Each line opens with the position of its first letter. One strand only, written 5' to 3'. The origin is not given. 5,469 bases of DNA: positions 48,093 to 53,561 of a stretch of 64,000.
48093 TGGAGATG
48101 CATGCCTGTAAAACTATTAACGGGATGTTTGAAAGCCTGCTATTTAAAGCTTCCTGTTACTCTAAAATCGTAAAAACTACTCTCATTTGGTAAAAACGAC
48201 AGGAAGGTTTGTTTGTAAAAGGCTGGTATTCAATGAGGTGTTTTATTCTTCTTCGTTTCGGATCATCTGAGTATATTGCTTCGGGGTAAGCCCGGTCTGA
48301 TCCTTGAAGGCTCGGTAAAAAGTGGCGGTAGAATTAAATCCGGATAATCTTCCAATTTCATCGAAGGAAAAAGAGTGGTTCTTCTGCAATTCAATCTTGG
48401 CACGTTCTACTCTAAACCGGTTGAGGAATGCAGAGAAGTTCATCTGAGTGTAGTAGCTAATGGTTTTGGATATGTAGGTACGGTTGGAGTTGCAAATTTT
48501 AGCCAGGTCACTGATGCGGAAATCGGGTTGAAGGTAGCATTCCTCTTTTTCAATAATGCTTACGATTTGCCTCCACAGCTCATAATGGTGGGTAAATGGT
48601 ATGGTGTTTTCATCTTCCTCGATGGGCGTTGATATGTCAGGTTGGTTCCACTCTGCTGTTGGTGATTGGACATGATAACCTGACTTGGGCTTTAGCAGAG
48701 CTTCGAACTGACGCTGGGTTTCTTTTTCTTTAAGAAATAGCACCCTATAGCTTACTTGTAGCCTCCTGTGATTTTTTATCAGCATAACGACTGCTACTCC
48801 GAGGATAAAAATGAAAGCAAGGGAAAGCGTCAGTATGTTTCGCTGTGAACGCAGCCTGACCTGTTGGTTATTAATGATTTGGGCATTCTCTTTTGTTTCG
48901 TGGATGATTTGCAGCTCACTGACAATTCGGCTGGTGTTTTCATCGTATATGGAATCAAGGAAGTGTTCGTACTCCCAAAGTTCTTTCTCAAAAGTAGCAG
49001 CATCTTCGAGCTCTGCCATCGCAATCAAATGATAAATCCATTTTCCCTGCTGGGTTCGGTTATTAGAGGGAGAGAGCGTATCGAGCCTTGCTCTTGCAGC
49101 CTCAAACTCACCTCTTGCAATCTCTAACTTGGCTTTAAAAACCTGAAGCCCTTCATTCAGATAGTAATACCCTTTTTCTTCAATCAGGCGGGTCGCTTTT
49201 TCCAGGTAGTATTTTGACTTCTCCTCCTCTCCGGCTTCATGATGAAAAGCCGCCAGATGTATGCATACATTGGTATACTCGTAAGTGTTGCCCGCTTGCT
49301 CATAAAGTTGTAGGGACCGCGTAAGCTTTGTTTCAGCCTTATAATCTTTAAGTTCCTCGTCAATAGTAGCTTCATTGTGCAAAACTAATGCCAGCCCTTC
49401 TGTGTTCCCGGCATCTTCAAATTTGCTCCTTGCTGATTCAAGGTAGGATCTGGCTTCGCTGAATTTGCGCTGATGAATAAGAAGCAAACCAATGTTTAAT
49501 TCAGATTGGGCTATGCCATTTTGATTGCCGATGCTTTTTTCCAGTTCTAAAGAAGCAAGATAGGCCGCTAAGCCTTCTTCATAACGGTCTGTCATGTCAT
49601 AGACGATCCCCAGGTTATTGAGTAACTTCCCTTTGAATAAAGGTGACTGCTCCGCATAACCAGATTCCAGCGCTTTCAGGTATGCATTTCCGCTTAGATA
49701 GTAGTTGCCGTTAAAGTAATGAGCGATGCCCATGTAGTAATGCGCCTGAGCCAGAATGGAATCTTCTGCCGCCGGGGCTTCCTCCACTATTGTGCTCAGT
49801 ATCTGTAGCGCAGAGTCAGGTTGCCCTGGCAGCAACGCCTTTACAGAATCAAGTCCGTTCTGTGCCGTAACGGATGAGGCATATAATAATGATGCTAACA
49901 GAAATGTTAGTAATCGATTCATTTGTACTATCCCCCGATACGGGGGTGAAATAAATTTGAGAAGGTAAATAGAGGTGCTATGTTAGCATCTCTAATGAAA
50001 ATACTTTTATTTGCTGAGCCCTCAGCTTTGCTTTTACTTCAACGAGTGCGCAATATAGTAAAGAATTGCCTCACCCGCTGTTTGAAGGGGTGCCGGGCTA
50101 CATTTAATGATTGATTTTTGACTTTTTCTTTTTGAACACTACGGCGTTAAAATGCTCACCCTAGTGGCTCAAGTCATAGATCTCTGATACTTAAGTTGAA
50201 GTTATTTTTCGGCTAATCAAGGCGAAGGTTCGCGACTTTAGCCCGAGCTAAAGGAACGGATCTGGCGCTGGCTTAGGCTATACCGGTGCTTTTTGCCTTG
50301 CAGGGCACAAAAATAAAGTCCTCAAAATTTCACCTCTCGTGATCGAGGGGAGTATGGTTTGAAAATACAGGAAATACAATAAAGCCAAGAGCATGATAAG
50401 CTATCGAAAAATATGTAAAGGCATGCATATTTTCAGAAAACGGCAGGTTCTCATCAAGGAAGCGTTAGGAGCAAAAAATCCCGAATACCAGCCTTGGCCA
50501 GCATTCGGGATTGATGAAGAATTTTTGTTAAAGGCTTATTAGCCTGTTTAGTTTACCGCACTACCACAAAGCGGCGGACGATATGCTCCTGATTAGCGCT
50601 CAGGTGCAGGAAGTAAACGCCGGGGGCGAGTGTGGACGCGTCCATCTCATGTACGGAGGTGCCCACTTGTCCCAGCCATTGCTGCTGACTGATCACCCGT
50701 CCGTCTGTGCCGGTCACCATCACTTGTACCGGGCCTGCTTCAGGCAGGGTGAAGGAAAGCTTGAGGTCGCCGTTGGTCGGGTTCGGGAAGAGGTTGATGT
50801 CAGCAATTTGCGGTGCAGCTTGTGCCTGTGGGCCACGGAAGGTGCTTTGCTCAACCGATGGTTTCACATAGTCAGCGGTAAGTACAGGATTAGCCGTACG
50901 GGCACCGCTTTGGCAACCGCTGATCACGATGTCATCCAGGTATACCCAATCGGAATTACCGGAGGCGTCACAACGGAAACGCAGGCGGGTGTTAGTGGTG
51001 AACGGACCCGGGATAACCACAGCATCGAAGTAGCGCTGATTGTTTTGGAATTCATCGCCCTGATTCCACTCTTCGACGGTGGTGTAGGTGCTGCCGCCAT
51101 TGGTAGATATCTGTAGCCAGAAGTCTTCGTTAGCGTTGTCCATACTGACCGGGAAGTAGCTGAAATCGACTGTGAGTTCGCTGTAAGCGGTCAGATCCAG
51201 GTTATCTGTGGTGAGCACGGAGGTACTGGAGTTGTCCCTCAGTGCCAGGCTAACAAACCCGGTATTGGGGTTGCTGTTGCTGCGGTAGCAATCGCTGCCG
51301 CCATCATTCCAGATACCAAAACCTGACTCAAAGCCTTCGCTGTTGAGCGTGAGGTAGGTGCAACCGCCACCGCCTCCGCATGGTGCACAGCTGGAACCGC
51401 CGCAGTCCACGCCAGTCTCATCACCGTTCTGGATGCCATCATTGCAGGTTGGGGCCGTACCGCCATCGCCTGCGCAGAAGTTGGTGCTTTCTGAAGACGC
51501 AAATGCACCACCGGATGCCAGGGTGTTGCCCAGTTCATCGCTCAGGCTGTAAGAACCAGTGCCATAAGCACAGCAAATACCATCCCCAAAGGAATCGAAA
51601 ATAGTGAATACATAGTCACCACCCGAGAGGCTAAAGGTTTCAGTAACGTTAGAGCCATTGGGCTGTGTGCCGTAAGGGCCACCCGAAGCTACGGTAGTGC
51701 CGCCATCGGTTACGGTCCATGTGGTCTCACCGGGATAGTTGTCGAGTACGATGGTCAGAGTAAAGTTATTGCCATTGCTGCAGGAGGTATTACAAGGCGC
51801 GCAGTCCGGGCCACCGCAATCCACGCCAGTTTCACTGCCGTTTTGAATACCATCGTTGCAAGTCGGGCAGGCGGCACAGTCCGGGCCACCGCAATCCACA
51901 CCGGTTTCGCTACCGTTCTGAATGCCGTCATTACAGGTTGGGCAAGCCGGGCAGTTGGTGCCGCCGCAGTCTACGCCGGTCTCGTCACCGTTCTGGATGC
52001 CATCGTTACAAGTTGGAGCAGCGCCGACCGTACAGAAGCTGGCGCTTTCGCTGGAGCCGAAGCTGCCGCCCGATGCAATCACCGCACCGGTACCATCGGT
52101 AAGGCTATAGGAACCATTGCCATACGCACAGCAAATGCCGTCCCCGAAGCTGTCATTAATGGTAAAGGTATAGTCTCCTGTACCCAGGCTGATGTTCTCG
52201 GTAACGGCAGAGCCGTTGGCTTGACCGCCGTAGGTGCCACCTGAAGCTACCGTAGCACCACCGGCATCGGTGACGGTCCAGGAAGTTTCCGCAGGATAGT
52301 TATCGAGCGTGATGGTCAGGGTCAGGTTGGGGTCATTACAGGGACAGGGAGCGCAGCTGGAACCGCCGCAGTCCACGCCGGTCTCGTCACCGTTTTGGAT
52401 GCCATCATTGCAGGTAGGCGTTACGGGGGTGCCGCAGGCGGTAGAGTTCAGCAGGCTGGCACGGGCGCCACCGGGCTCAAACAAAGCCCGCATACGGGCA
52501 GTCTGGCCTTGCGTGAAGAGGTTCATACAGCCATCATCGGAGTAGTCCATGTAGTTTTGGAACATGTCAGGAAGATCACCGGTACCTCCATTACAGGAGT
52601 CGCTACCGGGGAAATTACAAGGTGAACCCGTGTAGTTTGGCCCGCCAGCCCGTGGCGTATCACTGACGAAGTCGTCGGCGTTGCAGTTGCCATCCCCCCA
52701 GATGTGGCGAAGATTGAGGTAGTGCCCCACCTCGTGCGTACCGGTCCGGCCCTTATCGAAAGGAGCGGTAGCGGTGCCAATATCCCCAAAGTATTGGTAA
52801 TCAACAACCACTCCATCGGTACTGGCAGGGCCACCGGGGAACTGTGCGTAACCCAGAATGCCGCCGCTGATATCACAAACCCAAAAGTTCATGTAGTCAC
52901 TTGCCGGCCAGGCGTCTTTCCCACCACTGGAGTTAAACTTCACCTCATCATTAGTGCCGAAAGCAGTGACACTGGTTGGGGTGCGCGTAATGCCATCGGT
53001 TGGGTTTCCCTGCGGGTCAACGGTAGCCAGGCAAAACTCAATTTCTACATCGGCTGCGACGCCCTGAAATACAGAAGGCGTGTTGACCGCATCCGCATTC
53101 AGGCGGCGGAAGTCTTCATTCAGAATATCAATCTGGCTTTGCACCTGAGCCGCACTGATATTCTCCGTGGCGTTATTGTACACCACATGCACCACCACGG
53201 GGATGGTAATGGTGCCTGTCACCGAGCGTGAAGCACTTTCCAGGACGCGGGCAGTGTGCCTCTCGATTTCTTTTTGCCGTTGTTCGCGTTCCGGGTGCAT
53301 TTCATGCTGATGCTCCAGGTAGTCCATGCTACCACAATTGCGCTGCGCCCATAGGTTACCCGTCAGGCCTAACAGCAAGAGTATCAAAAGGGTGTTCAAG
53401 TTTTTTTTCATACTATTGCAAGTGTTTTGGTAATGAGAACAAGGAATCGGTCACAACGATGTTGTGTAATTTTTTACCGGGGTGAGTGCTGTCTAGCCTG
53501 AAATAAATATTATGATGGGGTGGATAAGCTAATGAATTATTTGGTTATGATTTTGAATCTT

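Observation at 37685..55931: Candidate undescribed locus: cluster of giant modular T9SS cargo proteins sharing exchangeable modules, with its own TPR/AraC regulator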

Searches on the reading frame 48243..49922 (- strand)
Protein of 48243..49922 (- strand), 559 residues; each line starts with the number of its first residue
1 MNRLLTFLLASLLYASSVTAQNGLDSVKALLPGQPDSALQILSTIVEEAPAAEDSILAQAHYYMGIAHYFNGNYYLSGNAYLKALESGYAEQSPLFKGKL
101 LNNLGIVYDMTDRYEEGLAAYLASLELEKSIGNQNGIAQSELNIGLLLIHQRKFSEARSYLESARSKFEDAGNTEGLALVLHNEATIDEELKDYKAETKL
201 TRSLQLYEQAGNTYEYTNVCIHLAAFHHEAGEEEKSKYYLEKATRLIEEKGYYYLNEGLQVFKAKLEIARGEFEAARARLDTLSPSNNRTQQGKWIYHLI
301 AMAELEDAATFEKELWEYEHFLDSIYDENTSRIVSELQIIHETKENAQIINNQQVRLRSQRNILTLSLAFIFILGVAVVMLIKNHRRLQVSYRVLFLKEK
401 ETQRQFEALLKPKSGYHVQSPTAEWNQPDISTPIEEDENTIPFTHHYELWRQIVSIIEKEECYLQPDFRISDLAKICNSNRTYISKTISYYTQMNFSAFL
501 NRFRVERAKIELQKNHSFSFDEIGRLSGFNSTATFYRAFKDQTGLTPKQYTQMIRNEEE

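Call 3: search_protein_families(library=pfam, proteins=[window:48243-49922:-], max_evalue=0.01)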
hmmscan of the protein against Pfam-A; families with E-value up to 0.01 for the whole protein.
window:48243-49922:- (559 aa): 8 families
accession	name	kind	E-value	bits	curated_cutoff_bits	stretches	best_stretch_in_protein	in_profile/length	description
PF12833.13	HTH_18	-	6.2e-15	55.7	33.6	1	473-552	1-79/80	Helix-turn-helix domain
PF13424.12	TPR_12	-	4.7e-10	40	30.1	2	100-166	5-73/77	Tetratricopeptide repeat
PF00165.29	HTH_AraC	-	9e-09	35.7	26.6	1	516-551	7-41/42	Bacterial regulatory helix-turn-helix proteins, AraC family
PF07719.23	TPR_2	-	1e-07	32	27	0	99-129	2-32/34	Tetratricopeptide repeat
PF14559.12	TPR_19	-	1.4e-06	28.9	25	0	256-289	24-57/68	Tetratricopeptide repeat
PF00515.34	TPR_1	-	1e-05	25.6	27.8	0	99-128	2-31/34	Tetratricopeptide repeat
PF13428.12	TPR_14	-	0.0054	17.7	23.5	0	145-170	8-33/44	Tetratricopeptide repeat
PF13374.12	TPR_10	-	0.0068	16.8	27.5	0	143-165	7-29/42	Tetratricopeptide repeat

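Call 6: search_protein_families(library=ncbifam, proteins=[window:48243-49922:-], max_evalue=0.01)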
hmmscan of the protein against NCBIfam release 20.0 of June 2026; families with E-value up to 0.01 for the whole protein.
window:48243-49922:- (559 aa): 20 families
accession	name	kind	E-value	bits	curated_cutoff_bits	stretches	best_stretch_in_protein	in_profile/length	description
NF047455.1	TF_Staph_AryK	equivalog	4.8e-11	41.6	850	1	463-557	169-262/759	transcriptional regulator AryK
TIGR04094.1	adjacent_YSIRK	equivalog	4.1e-09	35.9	200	1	453-550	287-382/383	YSIRK-targeted surface antigen transcriptional regulator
NF033869.1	viru_reg_Rsp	equivalog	5.3e-09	35.1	400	1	450-556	149-251/701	AraC family transcriptional regulator Rsp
NF006902.0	PRK09393.1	equivalog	5.6e-09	35.6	425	1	453-557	222-325/327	transcriptional regulator FtrA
NF053617.1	SARPRegAfsRStmc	equivalog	6.9e-09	34.2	1430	1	92-269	730-908/986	SARP-family global regulator AfsR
NF047788.1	TransRegPocR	equivalog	9.5e-09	34.9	500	1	462-558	200-295/296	transcriptional regulator PocR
NF053520.1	HK_Porph_FimS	equivalog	1.4e-08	33.5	600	1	97-257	123-284/618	sensor histidine kinase FimS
NF041717.1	HaaA_phane_TPR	equivalog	1.1e-06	27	1125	1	63-249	677-864/882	cyclophane-containing RiPP biosynthesis TPR protein HaaT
NF052371.1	TransRegGbdRPseu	equivalog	1.2e-06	27.8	480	1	437-555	210-328/365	choline metabolism transcriptional regulator GbdR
NF007633.0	PRK10296.1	equivalog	2.2e-05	24.1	264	1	470-556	192-277/280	transcriptional regulator ChbR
NF007693.0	PRK10371.1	equivalog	2.7e-05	23.5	253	1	467-557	214-303/309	transcriptional regulator MelR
NF010026.0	PRK13501.1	equivalog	6.5e-05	22.2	363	1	472-554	194-278/290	HTH-type transcriptional activator RhaR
NF049968.1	QhpR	equivalog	0.00019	20.7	250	1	493-550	227-283/284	AraC-like transcriptional regulator QhpR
NF007860.0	PRK10572.1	equivalog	0.00024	20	208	1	465-555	197-286/292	arabinose operon transcriptional regulator AraC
NF050186.1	TransRegGliRPseudo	equivalog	0.00026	20.4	570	1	496-553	280-336/338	AraC family transcriptional regulator GliR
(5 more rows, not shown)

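Call 19: find_encoding_contigs(protein=window:48243-49922:-, flank=10000, max_places=6)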
Protein window:48243-49922:- (559 aa): 2 contigs read that carry it; 1 place shown.
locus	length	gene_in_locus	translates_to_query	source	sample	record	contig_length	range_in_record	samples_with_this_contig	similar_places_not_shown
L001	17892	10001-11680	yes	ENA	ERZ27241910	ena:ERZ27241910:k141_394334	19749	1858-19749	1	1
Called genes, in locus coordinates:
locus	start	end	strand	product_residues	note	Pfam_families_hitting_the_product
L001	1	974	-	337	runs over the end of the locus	PF01699:Na_Ca_ex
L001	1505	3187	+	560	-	PF00005:ABC_tran, PF02463:SMC_N (faint), PF13304:AAA_21 (faint), PF12848:ABC_tran_Xtn, PF00005:ABC_tran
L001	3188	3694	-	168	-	PF04390:LptE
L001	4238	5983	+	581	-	PF02494:HYR (weak), PF18962:Por_Secre_tail (weak)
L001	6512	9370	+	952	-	PF05572:Peptidase_M43, PF18962:Por_Secre_tail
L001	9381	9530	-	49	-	-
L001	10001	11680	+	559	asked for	PF14559:TPR_19 (faint), PF00515:TPR_1 (faint), PF07719:TPR_2 (faint), PF13424:TPR_12, PF12833:HTH_18, PF00165:HTH_AraC (weak)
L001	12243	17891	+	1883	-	?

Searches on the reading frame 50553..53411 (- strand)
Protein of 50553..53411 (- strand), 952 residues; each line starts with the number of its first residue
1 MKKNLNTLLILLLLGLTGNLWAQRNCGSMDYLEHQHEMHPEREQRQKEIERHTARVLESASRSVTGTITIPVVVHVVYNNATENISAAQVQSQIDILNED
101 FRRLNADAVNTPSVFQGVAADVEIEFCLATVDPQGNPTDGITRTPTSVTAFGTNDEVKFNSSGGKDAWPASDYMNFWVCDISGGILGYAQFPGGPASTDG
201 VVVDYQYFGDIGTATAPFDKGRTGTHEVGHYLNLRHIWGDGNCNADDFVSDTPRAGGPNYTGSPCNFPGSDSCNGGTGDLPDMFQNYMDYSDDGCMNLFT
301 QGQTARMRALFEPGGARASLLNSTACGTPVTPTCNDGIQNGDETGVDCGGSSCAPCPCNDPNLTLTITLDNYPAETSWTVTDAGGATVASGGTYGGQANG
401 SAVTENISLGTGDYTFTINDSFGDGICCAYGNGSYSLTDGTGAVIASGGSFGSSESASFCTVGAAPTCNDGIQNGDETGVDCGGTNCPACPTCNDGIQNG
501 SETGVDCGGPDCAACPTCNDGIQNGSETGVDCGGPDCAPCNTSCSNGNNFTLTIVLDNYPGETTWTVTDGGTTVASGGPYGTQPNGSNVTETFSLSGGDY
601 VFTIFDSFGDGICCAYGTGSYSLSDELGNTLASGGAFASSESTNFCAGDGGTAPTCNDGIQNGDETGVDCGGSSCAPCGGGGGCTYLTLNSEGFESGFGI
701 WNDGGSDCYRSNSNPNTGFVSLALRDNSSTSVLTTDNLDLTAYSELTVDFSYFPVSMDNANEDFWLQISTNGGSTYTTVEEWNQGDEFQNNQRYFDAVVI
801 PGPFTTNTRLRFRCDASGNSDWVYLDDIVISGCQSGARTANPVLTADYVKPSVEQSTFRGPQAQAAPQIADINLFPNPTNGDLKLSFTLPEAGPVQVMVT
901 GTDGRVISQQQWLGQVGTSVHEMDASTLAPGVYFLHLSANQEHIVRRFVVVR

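Call 3: search_protein_families(library=pfam, proteins=[window:50553-53411:-], max_evalue=0.01)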
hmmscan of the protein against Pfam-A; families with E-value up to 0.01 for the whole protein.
window:50553-53411:- (952 aa): 3 families
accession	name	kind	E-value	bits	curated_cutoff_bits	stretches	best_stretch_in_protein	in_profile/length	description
PF05572.19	Peptidase_M43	-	4.4e-17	62.9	23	1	165-310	9-150/152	Pregnancy-associated plasma protein-A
PF18962.6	Por_Secre_tail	-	4.8e-10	40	27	1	874-950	1-75/75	Secretion system C-terminal sorting domain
PF21471.3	Reelin_subrepeat-B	-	0.00012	22.3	27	1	726-830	21-126/127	Reelin subrepeat B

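Call 6: search_protein_families(library=ncbifam, proteins=[window:50553-53411:-], max_evalue=0.01)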
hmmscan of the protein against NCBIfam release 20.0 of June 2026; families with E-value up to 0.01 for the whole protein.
window:50553-53411:- (952 aa): 5 families
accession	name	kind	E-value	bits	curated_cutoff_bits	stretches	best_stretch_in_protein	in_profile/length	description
TIGR03952.1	metzin_BF0631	equivalog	7.7e-12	44.9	208.1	2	65-180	43-154/351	zinc-dependent metalloproteinase lipoprotein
TIGR04183.1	Por_Secre_tail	domain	1.7e-11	43.9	23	1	874-950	1-71/72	T9SS type A sorting domain-containing protein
NF050177.1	TapA_OM_Porphy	equivalog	0.00012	21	500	1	869-950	468-543/544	TapA/TapC family T9SS-dependent outer membrane protein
NF038113.1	T9SSA_dep_M36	equivalog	0.00018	19.8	885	1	870-948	791-866/869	T9SS-dependent M36 family metallopeptidase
NF052323.1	T9SSA_dep_M6i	equivalog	0.0009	17.3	600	1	875-942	961-1029/1043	T9SS-dependent M6-like inactivated metalloprotease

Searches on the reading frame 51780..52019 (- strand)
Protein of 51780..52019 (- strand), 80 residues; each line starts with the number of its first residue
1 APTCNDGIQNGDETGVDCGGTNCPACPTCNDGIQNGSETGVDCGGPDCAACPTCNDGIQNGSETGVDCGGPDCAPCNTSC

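Call 12: search_protein_families(library=pfam, proteins=[window:51780-52019:-], max_evalue=10)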
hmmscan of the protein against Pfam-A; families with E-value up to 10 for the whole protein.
seq(80 aa): 0 families

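Call 59: search_solved_structures(query=window:51780-52019:-, max_evalue=10, show_alignments=2)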
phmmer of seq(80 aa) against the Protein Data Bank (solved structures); distinct sequences matched with E-value up to 10: 5.
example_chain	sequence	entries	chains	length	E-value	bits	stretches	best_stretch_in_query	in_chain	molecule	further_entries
5z0c_A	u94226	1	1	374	0.21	15.2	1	9-35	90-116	Nerol dehydrogenase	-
2cur_A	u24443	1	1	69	0.59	13.8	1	20-67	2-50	Skeletal muscle LIM-protein 1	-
2ecv_A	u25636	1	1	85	0.69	13.6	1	24-76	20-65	Tripartite motif-containing protein 5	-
2ysl_A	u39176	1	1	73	1.2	12.8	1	50-78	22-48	Tripartite motif-containing protein 31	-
1e5g_A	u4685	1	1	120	7.2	10.3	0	4-55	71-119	COMPLEMENT CONTROL PROTEIN C3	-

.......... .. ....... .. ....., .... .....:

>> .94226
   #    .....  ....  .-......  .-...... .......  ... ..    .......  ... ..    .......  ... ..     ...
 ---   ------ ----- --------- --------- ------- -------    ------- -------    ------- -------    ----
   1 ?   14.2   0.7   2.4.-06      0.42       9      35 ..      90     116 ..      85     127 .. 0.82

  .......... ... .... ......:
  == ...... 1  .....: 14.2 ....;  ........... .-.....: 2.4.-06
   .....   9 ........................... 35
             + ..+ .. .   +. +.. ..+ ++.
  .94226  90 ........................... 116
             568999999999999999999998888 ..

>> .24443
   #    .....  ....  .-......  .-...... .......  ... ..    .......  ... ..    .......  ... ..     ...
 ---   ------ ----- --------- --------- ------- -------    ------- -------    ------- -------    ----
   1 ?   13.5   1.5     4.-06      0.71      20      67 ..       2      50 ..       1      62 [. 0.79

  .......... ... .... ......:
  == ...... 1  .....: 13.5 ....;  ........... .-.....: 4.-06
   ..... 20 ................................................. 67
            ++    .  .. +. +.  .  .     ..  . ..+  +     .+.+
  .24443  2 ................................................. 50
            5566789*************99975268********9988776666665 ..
